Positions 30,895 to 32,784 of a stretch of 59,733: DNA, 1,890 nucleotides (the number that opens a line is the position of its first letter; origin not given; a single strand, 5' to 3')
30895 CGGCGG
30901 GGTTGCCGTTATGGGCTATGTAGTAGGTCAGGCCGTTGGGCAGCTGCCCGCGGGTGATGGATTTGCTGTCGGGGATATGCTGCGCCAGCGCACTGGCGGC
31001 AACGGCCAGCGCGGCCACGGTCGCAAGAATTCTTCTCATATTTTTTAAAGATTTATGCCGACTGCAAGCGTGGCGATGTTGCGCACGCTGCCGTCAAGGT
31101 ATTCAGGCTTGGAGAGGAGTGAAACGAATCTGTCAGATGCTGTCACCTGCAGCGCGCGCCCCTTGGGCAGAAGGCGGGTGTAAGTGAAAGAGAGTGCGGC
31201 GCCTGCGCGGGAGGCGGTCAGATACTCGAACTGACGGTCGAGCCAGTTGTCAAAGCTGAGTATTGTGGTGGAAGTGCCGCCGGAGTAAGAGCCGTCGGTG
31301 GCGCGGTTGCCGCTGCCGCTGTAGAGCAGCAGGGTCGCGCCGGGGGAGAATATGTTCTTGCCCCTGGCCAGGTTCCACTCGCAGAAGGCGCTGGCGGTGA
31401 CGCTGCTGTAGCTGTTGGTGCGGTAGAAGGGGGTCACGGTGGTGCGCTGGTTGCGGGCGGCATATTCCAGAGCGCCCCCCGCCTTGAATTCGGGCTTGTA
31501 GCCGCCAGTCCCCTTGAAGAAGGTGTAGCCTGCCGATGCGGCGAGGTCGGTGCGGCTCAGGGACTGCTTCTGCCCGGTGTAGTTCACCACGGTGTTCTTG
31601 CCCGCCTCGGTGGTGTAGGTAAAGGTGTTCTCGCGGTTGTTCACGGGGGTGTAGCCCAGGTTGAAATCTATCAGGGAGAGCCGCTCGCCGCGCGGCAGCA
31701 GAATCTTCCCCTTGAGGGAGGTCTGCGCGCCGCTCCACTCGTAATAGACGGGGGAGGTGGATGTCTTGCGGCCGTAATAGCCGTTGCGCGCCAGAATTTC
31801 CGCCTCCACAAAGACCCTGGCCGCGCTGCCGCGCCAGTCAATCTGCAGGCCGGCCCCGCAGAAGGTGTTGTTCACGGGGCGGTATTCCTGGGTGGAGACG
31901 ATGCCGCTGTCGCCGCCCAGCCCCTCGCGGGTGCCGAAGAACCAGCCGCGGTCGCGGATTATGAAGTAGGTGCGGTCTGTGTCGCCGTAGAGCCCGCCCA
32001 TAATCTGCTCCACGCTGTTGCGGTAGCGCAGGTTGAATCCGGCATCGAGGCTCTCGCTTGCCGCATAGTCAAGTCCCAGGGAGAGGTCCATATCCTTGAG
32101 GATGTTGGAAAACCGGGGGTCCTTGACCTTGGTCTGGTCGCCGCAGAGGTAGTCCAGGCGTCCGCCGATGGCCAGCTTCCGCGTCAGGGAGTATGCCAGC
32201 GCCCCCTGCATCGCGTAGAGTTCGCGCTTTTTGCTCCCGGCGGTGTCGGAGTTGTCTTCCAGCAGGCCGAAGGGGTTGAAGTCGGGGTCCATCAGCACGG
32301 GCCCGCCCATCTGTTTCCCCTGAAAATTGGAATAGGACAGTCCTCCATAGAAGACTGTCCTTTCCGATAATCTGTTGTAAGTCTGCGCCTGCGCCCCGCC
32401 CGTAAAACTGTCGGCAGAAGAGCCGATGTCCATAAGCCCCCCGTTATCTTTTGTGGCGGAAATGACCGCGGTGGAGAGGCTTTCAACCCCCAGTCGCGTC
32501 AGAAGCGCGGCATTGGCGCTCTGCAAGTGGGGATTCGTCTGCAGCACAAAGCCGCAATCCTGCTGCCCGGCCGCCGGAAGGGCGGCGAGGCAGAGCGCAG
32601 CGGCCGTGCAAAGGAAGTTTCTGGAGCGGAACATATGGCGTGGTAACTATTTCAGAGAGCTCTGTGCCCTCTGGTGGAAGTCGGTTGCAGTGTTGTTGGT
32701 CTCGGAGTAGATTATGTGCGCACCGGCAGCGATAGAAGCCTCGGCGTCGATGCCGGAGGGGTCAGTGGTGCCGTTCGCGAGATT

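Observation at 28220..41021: Candidate protease-associated TonB-dependent import locus with a redox module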

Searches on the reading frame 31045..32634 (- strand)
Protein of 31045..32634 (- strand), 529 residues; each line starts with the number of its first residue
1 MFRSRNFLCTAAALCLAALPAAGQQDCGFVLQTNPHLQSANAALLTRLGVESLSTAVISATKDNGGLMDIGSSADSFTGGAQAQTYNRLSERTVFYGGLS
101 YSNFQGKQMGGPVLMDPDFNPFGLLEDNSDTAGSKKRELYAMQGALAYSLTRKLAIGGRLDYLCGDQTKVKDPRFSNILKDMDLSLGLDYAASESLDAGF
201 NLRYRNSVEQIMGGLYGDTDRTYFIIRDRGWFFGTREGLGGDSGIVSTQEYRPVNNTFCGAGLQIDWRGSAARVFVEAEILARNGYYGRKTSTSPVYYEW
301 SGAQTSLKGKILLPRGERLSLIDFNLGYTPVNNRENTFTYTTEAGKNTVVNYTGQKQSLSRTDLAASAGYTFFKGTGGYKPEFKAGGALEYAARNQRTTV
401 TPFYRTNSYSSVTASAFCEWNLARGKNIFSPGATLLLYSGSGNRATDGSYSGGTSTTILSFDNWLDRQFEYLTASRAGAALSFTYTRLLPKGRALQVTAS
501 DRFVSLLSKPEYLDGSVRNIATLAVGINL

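Call 5: search_protein_families(library=pfam, proteins=[window:31045-32634:-], max_evalue=0.01)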
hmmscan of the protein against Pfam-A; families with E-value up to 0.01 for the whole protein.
window:31045-32634:- (529 aa): 2 families
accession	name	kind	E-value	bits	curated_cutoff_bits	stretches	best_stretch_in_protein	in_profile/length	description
PF21012.3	DUF6850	-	1.3e-38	133.8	27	1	43-528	2-463/464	Family of unknown function (DUF6850)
PF07642.17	BBP2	-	0.0006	19.6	26.2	1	127-213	231-319/339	Putative beta-barrel porin-2, OmpL-like. bbp2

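Call 6: search_protein_families(library=ncbifam, proteins=[window:31045-32634:-], max_evalue=0.01)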
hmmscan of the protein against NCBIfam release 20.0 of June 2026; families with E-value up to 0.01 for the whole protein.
window:31045-32634:- (529 aa): 0 families

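Call 30: find_related_loci(query=window:31045-32634:-, collection=viral_contigs, flank=1000)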
Query window:31045-32634:- (529 aa) in viral_contigs; peptide patterns used: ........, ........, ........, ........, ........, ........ (x = any residue, [..] = any of these).
3 stretches matched a pattern, but none encodes a relative of the query by tblastn (E <= 1e-3).

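Call 32: find_related_loci(query=A1, collection=genome_contigs, flank=10000)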
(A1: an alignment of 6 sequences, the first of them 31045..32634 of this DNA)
Query A1 (529 aa) in genome_contigs; peptide patterns used: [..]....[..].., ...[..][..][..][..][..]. (x = any residue, [..] = any of these).
82 stretches matched a pattern; 35 encode a relative of the query (tblastn E <= 1e-3); 35 distinct loci.
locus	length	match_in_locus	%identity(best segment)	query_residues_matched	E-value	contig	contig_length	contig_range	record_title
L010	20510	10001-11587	93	1-529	0e+0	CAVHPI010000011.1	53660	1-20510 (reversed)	bacterium isolate H07617-L1_cleanbin_000010 genome assembly, contig: Spades_H07617-L1_contig_289, whole genome shotgun s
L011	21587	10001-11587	84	1-529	0e+0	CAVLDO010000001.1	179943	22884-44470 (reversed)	Bacteroidaceae bacterium isolate G02653-L1_cleanbin_000003 genome assembly, contig: Spades_G02653-L1_contig_21, whole ge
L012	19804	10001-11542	41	12-529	3e-124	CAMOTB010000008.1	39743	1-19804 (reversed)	MAG: uncultured Bacteroidales bacterium isolate SRR873603_bin.55_metaWRAP_v1.3_MAG genome assembly, contig: NODE_1941_le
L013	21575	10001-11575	41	7-529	3e-123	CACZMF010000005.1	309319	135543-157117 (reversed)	MAG: uncultured Bacteroidia bacterium isolate RUG12750 genome assembly, contig: RUG12750_asm_5, whole genome shotgun seq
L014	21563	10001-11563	41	11-529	4e-123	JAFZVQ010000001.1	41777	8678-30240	MAG: Bacteroidales bacterium isolate RGIG8139 Water_buffalos_Rumen-3__c18414, whole genome shotgun sequence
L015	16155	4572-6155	41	1-529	9e-123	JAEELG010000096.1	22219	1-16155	MAG: Bacteroidales bacterium isolate Tb.RUG.210 k141_8020139_flag=0_multi=27.3234_len=22219, whole genome shotgun sequen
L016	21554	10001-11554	40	8-529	6e-119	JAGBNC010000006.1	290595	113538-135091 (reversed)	MAG: Bacteroidales bacterium isolate RGIG9266 Water_deer_Rumen.Co__c117480, whole genome shotgun sequence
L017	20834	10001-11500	41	25-529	4e-118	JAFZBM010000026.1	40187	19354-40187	MAG: Bacteroidales bacterium isolate RGIG7615 Water_buffalos_Omasum-5__c146259, whole genome shotgun sequence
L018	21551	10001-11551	38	8-529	2e-116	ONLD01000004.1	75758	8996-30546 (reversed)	uncultured Bacteroidales bacterium isolate RUG392 genome assembly, contig: scaffold_305, whole genome shotgun sequence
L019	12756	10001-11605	41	1-529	3e-116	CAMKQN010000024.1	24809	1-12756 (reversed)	MAG: uncultured Bacteroidales bacterium isolate SRR12081302_bin.12_metaWRAP_v1.3_MAG genome assembly, contig: ERZ1228977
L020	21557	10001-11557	41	12-528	4e-116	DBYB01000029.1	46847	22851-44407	MAG TPA_asm: Bacteroidales bacterium UBA1197 UBA1197_contig_53359, whole genome shotgun sequence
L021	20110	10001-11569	40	9-529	5e-116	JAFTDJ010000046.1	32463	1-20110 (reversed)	MAG: Bacteroidales bacterium isolate RGIG3716 Goat_Rumen.Co__c2124672, whole genome shotgun sequence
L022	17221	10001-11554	39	12-529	6e-116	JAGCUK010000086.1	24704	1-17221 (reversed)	MAG: Bacteroidales bacterium isolate RGIG10132 Yak_Rumen-4__c2102316, whole genome shotgun sequence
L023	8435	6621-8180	43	8-529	2e-129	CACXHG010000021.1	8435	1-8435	MAG: uncultured Bacteroidia bacterium isolate RUG11257 genome assembly, contig: RUG11257_asm_21, whole genome shotgun se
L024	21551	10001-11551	40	8-526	2e-115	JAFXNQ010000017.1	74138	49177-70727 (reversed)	MAG: Bacteroidales bacterium isolate RGIG6579 Sheep_Reticulum.Co__c724411, whole genome shotgun sequence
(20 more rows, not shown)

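Call 58: find_homologous_proteins(query=window:31045-32634:-, max_evalue=0.00001)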
Query window:31045-32634:- (529 aa): 44 proteins with E <= 0.00001 among 8000 candidates.
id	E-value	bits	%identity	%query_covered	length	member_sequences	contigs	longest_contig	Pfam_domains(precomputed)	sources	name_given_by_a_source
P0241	0.0e+0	1177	99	100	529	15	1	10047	PF21012.4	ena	-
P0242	3.8e-294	994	84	100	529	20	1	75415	PF21012.4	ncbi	-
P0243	4.1e-123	430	42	98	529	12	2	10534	PF21012.4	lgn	-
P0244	6.9e-122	426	42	100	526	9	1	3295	PF21012.4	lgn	-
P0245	8.6e-120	419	41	100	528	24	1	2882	PF21012.4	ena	-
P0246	1.1e-117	412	43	95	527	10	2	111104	PF21012.4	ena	-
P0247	5.0e-117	410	42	95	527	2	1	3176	PF21012.4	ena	-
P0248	6.2e-117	410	41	100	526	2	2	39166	PF21012.4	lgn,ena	-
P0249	1.0e-116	409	41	100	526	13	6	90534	PF21012.4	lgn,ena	-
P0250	2.3e-115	404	40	99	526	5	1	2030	PF21012.4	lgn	-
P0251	5.9e-114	400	39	99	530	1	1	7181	PF21012.4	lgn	-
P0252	3.2e-113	397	40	97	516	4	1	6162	PF21012.4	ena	-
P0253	2.2e-112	395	41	100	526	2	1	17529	PF21012.4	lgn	-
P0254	2.9e-112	394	41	99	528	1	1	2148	PF21012.4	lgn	-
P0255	4.6e-111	390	40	95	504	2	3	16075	PF21012.4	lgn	-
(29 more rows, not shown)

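Call 68: predict_structure(alignment_id=A4)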
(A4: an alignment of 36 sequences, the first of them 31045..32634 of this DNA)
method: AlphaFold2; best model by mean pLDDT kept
length: 529 residues; sequences in the alignment: 36
mean_pLDDT: 90.1   pTM: 0.85
mean pLDDT of the five models: 90.1, 89.4, 88.4, 87.5, 85.3
residues with pLDDT >= 90: 379; 70-90: 114; 50-70: 22; < 50: 14
segments of 3 or more residues with pLDDT < 50: 12-23
pLDDT, mean of each block of 10 residues (from residue 1): 51 39 71 88 88 94 95 95 94 94 94 87 85 92 97 96 94 89 98 94 97 72 86 86 80 95 94 95 93 83 97 94 98 90 77 90 98 94 98 96 94 98 96 98 94 79 92 97 96 94 97 95 95
secondary structure, 60 per line:
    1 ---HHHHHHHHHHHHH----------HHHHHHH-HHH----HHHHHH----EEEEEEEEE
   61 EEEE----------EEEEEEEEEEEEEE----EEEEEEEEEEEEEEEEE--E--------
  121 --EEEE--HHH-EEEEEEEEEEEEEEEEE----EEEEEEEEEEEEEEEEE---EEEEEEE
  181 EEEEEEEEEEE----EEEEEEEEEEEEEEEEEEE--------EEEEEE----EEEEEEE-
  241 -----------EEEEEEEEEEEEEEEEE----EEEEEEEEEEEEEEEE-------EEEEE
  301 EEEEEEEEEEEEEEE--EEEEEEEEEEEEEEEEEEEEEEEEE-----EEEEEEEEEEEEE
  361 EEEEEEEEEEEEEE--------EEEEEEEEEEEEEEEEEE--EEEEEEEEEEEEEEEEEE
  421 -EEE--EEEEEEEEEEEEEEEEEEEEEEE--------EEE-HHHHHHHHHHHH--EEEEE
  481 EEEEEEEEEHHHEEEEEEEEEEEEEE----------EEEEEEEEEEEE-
elements in order: H4-16 H27-33 H42-47 E52-64 E75-88 E93-109 E123-126 E133-149 E154-170 E174-191 E196-214 E223-228 E233-239 E252-268 E273-288 E296-315 E318-342 E348-374 E383-400 E403-420 E422-424 E427-449 E458-460 H462-473 E476-489 E493-506 E517-528

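Call 70: fold_search(model_id=the predicted structure, library=pdb)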
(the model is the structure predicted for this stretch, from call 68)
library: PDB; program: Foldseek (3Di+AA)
matches with E <= 10: 974; with E <= 0.001: 310
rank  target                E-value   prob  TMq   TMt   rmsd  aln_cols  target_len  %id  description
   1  6h7v_A                5.8e-10  1.00  0.36  0.29  16.7       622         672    7  Crystal structure of BauA, the Ferric preacinetobactin receptor from Acinetobacter baumannii (released 2018-10-10)
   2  6h7f_A                1.1e-09  1.00  0.37  0.30  16.5       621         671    8  Crystal structure of BauA, the Ferric preacinetobactin receptor from Acinetobacter baumannii in complex with Fe3+-Prea (released 2018-10-10)
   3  6h7v_B                1.9e-09  1.00  0.36  0.29  16.6       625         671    8  Crystal structure of BauA, the Ferric preacinetobactin receptor from Acinetobacter baumannii (released 2018-10-10)
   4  8s34_A                1.4e-08  1.00  0.34  0.28  19.8       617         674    9  Ferric-mycobactin receptor (FemA) in complex with aeruginic acid (released 2025-02-26)
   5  9ex3_A                1.5e-08  1.00  0.39  0.32  13.9       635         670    9  Ferric-mycobactin receptor (FemA) in complex with dihydroaeruginoic acid (released 2025-02-26)
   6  1nqg                  2.6e-08  1.00  0.34  0.32  18.0       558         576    8  OUTER MEMBRANE COBALAMIN TRANSPORTER (BTUB) FROM E. COLI, WITH BOUND CALCIUM (released 2003-04-29)
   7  1xkw                  3.3e-08  1.00  0.36  0.31  14.3       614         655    8  Pyochelin outer membrane receptor FptA from Pseudomonas aeruginosa (released 2005-10-04)
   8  6i97_B                3.5e-08  1.00  0.34  0.26  20.2       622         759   10  Structure of the ferrioxamine B transporter FoxA from Pseudomonas aeruginosa in complex with ferrioxamine B and a C-te (released 2019-08-28)
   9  5fok_B                4.1e-08  1.00  0.37  0.31  13.0       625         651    7  Crystal structure of the siderophore receptor PiuA from Pseudomonas aeruginosa (released 2016-05-11)
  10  9dhe                  5.0e-08  1.00  0.32  0.28  18.5       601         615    9  The crystal structure on the heme/hemoglobin transporter ChuA, in complex with heme (released 2025-05-21)
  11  2gsk_A                7.2e-08  1.00  0.36  0.33  15.7       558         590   10  Structure of the BtuB:TonB Complex (released 2006-06-13)
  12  2o5p_B                7.2e-08  1.00  0.37  0.28  20.3       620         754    7  Crystal structure of the full length ferric pyoverdine outer membrane receptor FpvA of Pseudomonas aeruginosa in its a (released 2007-10-30)
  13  5fok_A                7.2e-08  1.00  0.37  0.31  13.0       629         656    7  Crystal structure of the siderophore receptor PiuA from Pseudomonas aeruginosa (released 2016-05-11)
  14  5nc3                  7.6e-08  1.00  0.40  0.32  13.8       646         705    9  Crystal structure of the ferric enterobactin receptor (PfeA) from Pseudomonas aeruginosa in complex with the tris-catech (released 2018-03-21)
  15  4b7o                  7.6e-08  1.00  0.34  0.29  17.4       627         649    9  THE FrpB IRON TRANSPORTER FROM NEISSERIA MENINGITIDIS (F5-1 VARIANT) APOPROTEIN FORM (released 2013-01-23)
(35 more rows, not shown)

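Call 93: find_related_loci(query=A4, collection=metagenome_contigs, flank=10000)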
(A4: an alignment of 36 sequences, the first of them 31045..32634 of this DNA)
Query A4 (529 aa) in metagenome_contigs; peptide patterns used: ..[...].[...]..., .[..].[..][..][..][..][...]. (x = any residue, [..] = any of these).
335 stretches matched a pattern; 88 encode a relative of the query (tblastn E <= 1e-3); the best 80 are kept; 80 distinct loci.
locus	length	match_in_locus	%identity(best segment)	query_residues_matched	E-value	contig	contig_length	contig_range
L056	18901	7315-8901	44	1-529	3e-132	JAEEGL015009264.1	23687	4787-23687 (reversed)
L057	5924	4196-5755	43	8-529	2e-126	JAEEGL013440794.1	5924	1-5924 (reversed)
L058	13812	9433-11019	41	1-529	9e-125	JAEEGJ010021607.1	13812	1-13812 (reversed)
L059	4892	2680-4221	41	12-529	2e-125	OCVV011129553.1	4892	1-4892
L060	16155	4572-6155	41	1-529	1e-122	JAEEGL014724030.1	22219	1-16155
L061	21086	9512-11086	41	7-529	3e-122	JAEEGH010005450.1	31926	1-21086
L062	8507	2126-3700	40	3-529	1e-121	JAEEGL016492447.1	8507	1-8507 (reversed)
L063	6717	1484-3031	42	14-529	2e-120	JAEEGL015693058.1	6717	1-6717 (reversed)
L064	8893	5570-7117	42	14-529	4e-120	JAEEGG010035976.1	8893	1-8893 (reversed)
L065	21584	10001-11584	39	1-529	1e-117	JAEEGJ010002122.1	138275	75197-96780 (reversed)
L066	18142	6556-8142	39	1-529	1e-116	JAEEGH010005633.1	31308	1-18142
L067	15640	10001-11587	39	1-529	3e-116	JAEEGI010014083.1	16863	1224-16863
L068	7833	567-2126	40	12-529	2e-115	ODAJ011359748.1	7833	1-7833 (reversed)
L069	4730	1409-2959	38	8-529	4e-116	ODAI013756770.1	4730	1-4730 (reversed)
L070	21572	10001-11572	42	8-529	1e-123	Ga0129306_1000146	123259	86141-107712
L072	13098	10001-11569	38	8-526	4e-115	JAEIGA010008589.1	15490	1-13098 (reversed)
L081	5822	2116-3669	38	8-529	2e-110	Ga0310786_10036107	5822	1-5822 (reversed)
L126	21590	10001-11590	32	14-529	9e-73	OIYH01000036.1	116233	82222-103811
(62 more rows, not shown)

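Call 96: search_protein_families(library=pfam, proteins=[L126:3712-5649:+, L126:2383-3390:+, L126:115-726:+, L126:16564-18828:-, L126:14414-16504:+, L126:19915-20433:-, L126:20430-21578:-, L126:8673-9965:+], max_evalue=0.001)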
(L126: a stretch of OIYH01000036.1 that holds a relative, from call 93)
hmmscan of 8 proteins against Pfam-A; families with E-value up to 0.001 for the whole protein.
L126:3712-5649:+ (645 aa): 1 family
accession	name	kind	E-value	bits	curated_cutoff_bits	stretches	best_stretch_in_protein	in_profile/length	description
PF03577.20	Peptidase_C69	-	2.1e-78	264.6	23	1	123-519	65-399/402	Peptidase family C69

L126:2383-3390:+ (335 aa): 0 families

L126:115-726:+ (203 aa): 0 families

L126:16564-18828:- (754 aa): 23 families
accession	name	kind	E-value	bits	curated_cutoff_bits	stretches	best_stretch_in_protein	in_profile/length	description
PF07724.20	AAA_2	-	1.3e-71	240.4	27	1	469-655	1-166/166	AAA domain (Cdc48 subfamily)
PF17871.7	AAA_lid_9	-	3.2e-34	117.4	22.8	1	218-318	2-102/104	AAA lid domain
PF10431.15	ClpB_D2-small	-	1.7e-24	86.1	21.9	1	661-741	1-81/81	C-terminal, D2-small domain, of ClpB protein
PF00004.35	AAA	-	5.1e-24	85.6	21.2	2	78-210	2-125/131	ATPase family associated with various cellular activities (AAA)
PF07728.20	AAA_5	-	3.7e-19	69.6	22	1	474-594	2-124/139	AAA domain (dynein-related subfamily)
PF13191.12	AAA_16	-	8e-14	52.9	32.6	1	55-99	2-49/167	AAA ATPase domain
PF13401.12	AAA_22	-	2.3e-10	41.3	27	1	473-569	7-110/130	AAA domain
PF00158.32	Sigma54_activat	-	3.2e-10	40.4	20.2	1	472-574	23-124/168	Sigma-54 interaction domain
PF01078.27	Mg_chelatase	-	1.2e-06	28.5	20.3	0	60-117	9-65/207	Magnesium chelatase, subunit ChlI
PF20720.3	nSTAND3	-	2.6e-06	27.6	27.2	0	62-100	7-43/155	Novel STAND NTPase 3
PF13173.12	AAA_14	-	2.9e-06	27.8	27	0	476-570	7-88/129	AAA domain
PF12775.13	AAA_7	-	5.7e-06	26.4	25.8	0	473-519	35-81/181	P-loop containing dynein motor region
PF06414.18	Zeta_toxin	-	6.4e-06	26.2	22.3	0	466-514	12-58/199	Zeta toxin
PF05496.18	RuvB_N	-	6.9e-06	26.3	27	0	76-98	35-57/159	Holliday junction DNA helicase RuvB P-loop domain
PF01695.23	IstB_IS21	-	1.4e-05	25.1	24.1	0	71-141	89-155/238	IstB-like ATP binding protein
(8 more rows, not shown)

L126:14414-16504:+ (696 aa): 3 families
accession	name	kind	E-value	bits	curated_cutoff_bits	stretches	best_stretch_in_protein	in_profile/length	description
PF10459.15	Peptidase_S46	-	2.3e-180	602.1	22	1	22-693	1-697/698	Peptidase S46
PF13365.12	Trypsin_2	-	4.2e-10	41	27.6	1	611-645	113-144/144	Trypsin-like peptidase domain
PF00089.32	Trypsin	-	3.4e-08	34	20.6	0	70-95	24-50/220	Trypsin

L126:19915-20433:- (172 aa): 1 family
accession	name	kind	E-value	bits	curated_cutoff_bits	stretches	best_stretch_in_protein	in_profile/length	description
PF04390.17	LptE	-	1.6e-17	64.7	23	1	38-167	1-117/118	Lipopolysaccharide-assembly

L126:20430-21578:- (382 aa): 6 families
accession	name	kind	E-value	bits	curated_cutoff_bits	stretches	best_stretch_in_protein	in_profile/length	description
PF00158.32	Sigma54_activat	-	1.3e-62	210.9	20.2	1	1-145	23-167/168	Sigma-54 interaction domain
PF25601.1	AAA_lid_14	-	5.7e-19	68.2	27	1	151-215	1-65/87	AAA+ ATPase lid domain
PF14532.12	Sigma54_activ_2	-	2e-14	54.5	25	1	3-150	24-138/138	Sigma-54 interaction domain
PF02954.25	HTH_8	-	9.8e-08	32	22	1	340-374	8-42/42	Bacterial regulatory protein, Fis family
PF07728.20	AAA_5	-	0.00011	22.6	22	1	3-122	2-124/139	AAA domain (dynein-related subfamily)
PF13518.12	HTH_28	-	0.00083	19.8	25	0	342-376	5-38/52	Helix-turn-helix domain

L126:8673-9965:+ (430 aa): 1 family
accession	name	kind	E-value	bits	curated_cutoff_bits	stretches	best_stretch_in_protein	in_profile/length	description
PF16215.11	DUF4876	-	3.3e-27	96.2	27.9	1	202-388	2-181/186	Protein of unknown function (DUF4876)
